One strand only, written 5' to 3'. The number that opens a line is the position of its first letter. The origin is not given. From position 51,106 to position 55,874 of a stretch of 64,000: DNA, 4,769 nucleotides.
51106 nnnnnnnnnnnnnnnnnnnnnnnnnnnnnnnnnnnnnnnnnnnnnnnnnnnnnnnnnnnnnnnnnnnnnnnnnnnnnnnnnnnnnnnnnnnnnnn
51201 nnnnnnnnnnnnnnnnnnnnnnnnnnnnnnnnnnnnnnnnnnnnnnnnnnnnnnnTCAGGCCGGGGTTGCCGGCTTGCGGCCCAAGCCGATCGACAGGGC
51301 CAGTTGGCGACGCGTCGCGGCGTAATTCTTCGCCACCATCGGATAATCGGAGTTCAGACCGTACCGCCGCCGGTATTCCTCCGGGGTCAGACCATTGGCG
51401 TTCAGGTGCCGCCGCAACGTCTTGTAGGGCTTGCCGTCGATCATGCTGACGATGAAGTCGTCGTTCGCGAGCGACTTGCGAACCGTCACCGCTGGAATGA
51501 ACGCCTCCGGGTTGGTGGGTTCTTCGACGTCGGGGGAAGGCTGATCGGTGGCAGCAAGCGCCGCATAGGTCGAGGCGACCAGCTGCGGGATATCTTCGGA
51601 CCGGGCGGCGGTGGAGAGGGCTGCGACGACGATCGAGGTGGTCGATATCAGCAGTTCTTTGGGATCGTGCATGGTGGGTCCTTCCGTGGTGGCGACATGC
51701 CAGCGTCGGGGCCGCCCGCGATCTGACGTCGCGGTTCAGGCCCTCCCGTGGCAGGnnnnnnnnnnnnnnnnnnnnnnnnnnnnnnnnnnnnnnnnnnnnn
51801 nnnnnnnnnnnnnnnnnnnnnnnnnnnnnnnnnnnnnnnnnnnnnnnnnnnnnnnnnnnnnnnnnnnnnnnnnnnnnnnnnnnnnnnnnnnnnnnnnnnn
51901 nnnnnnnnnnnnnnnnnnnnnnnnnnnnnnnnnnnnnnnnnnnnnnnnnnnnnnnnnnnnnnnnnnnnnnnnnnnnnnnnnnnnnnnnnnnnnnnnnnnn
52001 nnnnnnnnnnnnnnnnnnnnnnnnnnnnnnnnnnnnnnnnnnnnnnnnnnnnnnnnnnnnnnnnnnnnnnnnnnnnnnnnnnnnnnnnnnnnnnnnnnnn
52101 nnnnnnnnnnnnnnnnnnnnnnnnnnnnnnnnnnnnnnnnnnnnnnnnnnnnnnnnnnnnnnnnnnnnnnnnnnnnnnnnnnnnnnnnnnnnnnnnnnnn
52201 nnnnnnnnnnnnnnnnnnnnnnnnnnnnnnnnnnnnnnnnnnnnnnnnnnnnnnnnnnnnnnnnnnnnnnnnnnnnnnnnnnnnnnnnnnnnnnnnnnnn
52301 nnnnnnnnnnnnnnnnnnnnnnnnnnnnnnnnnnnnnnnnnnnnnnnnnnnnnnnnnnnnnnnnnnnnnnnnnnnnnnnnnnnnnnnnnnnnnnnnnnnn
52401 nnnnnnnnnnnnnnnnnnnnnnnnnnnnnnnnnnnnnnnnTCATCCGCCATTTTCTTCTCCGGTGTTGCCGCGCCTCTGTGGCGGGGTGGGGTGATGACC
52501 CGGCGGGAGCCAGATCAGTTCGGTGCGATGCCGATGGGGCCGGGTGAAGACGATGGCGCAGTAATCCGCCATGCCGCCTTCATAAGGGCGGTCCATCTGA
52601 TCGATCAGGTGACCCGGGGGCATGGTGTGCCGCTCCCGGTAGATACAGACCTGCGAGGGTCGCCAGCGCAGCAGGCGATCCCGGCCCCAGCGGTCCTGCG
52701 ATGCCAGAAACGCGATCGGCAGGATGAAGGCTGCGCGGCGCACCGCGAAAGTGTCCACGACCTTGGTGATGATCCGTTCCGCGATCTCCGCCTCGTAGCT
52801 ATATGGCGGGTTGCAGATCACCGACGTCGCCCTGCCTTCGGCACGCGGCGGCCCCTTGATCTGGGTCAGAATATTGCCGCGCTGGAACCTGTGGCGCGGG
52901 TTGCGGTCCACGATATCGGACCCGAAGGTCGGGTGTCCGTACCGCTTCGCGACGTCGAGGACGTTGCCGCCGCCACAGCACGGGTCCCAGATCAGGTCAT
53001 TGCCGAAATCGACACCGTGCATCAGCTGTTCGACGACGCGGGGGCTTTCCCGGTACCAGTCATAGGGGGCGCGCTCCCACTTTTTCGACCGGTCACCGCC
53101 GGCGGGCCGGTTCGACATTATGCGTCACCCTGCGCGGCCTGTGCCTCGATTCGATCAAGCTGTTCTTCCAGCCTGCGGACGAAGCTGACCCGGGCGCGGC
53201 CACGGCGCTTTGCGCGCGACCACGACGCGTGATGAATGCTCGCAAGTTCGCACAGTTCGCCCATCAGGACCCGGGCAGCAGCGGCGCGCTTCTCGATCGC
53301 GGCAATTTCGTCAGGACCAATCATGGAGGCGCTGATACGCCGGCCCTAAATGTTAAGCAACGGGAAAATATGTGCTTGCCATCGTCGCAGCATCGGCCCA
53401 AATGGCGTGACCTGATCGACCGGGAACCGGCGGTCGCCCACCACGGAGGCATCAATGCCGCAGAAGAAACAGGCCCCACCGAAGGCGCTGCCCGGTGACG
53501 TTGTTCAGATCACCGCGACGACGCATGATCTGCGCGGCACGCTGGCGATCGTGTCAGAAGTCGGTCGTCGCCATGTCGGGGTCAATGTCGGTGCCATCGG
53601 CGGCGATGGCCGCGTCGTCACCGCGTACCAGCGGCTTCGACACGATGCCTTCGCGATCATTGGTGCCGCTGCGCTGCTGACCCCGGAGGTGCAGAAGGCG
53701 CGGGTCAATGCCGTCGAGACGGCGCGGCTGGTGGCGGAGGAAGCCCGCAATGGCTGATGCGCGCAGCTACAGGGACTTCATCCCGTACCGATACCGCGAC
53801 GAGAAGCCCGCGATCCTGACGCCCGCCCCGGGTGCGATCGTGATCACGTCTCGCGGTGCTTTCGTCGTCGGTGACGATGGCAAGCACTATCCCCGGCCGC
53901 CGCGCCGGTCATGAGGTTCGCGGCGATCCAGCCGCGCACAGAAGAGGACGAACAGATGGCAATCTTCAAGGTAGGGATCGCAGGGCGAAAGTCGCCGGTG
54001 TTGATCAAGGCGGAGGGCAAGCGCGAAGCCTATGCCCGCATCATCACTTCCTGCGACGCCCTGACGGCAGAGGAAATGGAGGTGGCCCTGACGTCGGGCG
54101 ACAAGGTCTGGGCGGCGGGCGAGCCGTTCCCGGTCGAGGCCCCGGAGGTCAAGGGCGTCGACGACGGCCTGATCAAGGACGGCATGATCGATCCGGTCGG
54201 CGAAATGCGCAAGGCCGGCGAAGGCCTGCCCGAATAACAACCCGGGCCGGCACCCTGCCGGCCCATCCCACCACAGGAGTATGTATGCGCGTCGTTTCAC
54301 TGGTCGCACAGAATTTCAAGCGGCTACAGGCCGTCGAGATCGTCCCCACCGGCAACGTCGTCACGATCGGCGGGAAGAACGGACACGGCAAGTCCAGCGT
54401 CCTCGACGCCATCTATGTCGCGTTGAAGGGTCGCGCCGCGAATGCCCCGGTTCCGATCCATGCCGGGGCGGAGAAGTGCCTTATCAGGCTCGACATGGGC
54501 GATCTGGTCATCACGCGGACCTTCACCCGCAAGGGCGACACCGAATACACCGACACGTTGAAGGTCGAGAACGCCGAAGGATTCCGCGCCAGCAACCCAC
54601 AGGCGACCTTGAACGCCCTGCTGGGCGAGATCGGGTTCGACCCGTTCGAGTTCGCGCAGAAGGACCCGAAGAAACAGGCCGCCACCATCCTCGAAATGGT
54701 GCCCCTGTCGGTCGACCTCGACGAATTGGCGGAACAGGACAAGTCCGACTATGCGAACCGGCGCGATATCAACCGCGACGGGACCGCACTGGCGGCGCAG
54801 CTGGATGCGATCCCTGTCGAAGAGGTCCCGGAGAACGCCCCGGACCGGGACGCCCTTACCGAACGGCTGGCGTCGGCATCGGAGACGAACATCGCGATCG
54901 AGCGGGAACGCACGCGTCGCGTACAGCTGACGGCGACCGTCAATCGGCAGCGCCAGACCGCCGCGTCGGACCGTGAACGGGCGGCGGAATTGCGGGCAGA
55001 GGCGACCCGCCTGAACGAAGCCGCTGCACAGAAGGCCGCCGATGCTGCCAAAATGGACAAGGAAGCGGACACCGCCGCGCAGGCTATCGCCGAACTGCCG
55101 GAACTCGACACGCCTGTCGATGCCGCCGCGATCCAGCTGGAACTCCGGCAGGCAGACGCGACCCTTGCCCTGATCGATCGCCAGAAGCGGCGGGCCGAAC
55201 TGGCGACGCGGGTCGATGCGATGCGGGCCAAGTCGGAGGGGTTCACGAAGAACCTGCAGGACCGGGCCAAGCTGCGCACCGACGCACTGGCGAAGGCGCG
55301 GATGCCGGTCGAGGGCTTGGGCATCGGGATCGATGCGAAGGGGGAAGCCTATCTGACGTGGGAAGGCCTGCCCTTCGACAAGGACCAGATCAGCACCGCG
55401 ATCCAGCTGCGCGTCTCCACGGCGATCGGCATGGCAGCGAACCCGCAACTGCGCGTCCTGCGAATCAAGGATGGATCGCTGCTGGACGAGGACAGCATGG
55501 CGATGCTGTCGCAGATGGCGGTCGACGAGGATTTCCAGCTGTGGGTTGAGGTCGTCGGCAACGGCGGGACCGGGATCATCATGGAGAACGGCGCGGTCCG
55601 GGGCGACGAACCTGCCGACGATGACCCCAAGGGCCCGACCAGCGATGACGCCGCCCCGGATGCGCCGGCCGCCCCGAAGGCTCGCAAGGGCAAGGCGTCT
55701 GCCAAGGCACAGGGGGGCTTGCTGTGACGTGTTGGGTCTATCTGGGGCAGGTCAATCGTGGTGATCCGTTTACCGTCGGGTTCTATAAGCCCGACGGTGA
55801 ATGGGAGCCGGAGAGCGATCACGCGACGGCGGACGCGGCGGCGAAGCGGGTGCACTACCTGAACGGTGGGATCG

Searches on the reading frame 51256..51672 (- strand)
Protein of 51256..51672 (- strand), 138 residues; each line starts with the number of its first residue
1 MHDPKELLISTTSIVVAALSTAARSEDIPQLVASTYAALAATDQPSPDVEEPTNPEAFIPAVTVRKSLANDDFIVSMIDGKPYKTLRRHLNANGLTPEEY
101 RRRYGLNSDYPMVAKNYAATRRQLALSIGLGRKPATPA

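Call 3: search_protein_families(library=pfam, proteins=[window:51256-51672:-], max_evalue=0.01)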
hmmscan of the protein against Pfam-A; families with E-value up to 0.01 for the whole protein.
window:51256-51672:- (138 aa): 1 family
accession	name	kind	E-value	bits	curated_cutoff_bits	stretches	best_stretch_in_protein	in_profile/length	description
PF05443.17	ROS_MUCR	-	1.8e-35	122.1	25.4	1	8-131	3-123/123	ROS/MUCR transcriptional regulator protein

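Call 4: search_protein_families(library=phrogs, proteins=[window:51256-51672:-], max_evalue=0.001)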
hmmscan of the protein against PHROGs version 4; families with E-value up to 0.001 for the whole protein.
window:51256-51672:- (138 aa): 0 families

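Call 5: search_protein_families(library=ncbifam, proteins=[window:51256-51672:-], max_evalue=0.01)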
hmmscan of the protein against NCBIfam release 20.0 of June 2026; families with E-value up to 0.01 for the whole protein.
window:51256-51672:- (138 aa): 0 families

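Call 62: search_protein_families(library=padloc, proteins=[window:51259-51672:-], max_evalue=0.001)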
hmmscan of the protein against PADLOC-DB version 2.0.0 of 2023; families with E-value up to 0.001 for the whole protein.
window:51259-51672:- (138 aa): 0 families

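Call 75: search_dna_similar(query=window:51259-51672:-, collection=phages, mode=protein, max_evalue=0.00001, max_rows=15)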
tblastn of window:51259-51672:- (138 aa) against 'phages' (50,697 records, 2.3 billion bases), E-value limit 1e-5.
Records with a match: 5; places in all: 5; records where one place covers at least 80% of the query: 4.
Best place of each record, by identity: <60% 5.
By first word of the organism name: Bacteriophage 2; Erythrobacter 2; Mesorhizobium 1.
By host as written in the record: - 2; Erythrobacter sp. JL475 1; Erythrobacter litoralis DSM 8509 1; Mesorhizobium loti R7ANS 1.
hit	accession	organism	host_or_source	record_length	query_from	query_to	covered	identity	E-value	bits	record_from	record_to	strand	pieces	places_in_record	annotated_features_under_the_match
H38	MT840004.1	Bacteriophage sp.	human fecal samples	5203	12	138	92%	54.3%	8e-36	135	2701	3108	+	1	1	record has no annotation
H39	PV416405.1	Erythrobacter phage ZS04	Erythrobacter sp. JL475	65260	3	131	93%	48.5%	2e-27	111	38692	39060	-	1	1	ParB-like partition protein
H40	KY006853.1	Erythrobacter phage vB_EliS_R6L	Erythrobacter litoralis DSM 8509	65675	3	131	93%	48.5%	5e-27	110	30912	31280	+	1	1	MucR family transcriptional regulator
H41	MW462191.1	Bacteriophage sp.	freshwater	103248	6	133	93%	43.0%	2e-22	97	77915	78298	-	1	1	transcriptional regulator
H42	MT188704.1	Mesorhizobium phage Cp1R7A-A1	Mesorhizobium loti R7ANS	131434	55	135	59%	54.9%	2e-20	91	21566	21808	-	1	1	transcriptional regulator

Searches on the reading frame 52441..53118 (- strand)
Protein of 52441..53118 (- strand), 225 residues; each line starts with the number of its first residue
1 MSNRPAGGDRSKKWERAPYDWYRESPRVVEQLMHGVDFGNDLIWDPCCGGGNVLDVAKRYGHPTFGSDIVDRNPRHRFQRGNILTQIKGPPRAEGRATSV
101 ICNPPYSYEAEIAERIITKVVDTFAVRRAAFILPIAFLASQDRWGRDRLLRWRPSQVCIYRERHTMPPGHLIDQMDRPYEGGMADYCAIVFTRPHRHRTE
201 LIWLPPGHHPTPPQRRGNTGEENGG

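Call 3: search_protein_families(library=pfam, proteins=[window:52441-53118:-], max_evalue=0.01)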
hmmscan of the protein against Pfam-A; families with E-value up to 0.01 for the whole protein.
window:52441-53118:- (225 aa): 0 families

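Call 4: search_protein_families(library=phrogs, proteins=[window:52441-53118:-], max_evalue=0.001)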
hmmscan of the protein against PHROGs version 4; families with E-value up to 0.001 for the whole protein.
window:52441-53118:- (225 aa): 2 families
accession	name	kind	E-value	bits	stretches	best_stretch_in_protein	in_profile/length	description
phrog_799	-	other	5.6e-37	129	1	3-210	196-385/458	DNA methyltransferase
phrog_5172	-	unknown function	0.00074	19.3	1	41-137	45-135/377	-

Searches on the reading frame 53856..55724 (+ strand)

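Call 62: search_protein_families(library=padloc, proteins=[window:53856-55724:+], max_evalue=0.001)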
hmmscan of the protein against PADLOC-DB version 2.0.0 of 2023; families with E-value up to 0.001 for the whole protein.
window:53856-55724:+ (623 aa): 30 families (the best 25 are shown)
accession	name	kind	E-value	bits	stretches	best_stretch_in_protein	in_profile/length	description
PDLC03859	LmuB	-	9.3e-11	39.6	1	149-469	8-311/611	-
PDLC04135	mad3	-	3.2e-09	34.8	1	146-357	2-166/374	mads_3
PDLC04611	PDC-M38A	-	6.2e-08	30.5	1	147-192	3-48/383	-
PDLC02979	AriA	-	4.7e-07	27.9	1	144-306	1-136/373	-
PDLC00278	PtuA1|PtuA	-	1e-06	26.3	1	144-192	1-49/436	AAA ATPase domain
PDLC02981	AriAB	-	1.3e-06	25.4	1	144-191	1-48/694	-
PDLC00271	PtuA1|PtuA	-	2.1e-06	25.5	1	144-193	1-50/421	AAA ATPase domain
PDLC00298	PtuA1|PtuA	-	3.1e-06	24.5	1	144-192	1-49/423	AAA ATPase domain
PDLC00503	JetC1|JetC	-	5.1e-06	22.8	1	150-193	8-50/1146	DUF3584 domain; MukB-like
PDLC00299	PtuA1|PtuA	-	7.2e-06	23.2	1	146-191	55-100/535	AAA ATPase domain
PDLC00310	PtuA1|PtuA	-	9.8e-06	22.9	1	144-191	1-48/443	AAA ATPase domain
PDLC02913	ATPase_I-A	-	1.2e-05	22.7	1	145-190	53-98/508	-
PDLC02756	PbeC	-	1.2e-05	22.5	1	164-195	29-60/643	PbeC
PDLC02336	AbiLi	-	1.3e-05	22.9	1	150-194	6-50/340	AbiLi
PDLC02733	PbeC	-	2.3e-05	21.1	1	165-197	27-59/672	PbeC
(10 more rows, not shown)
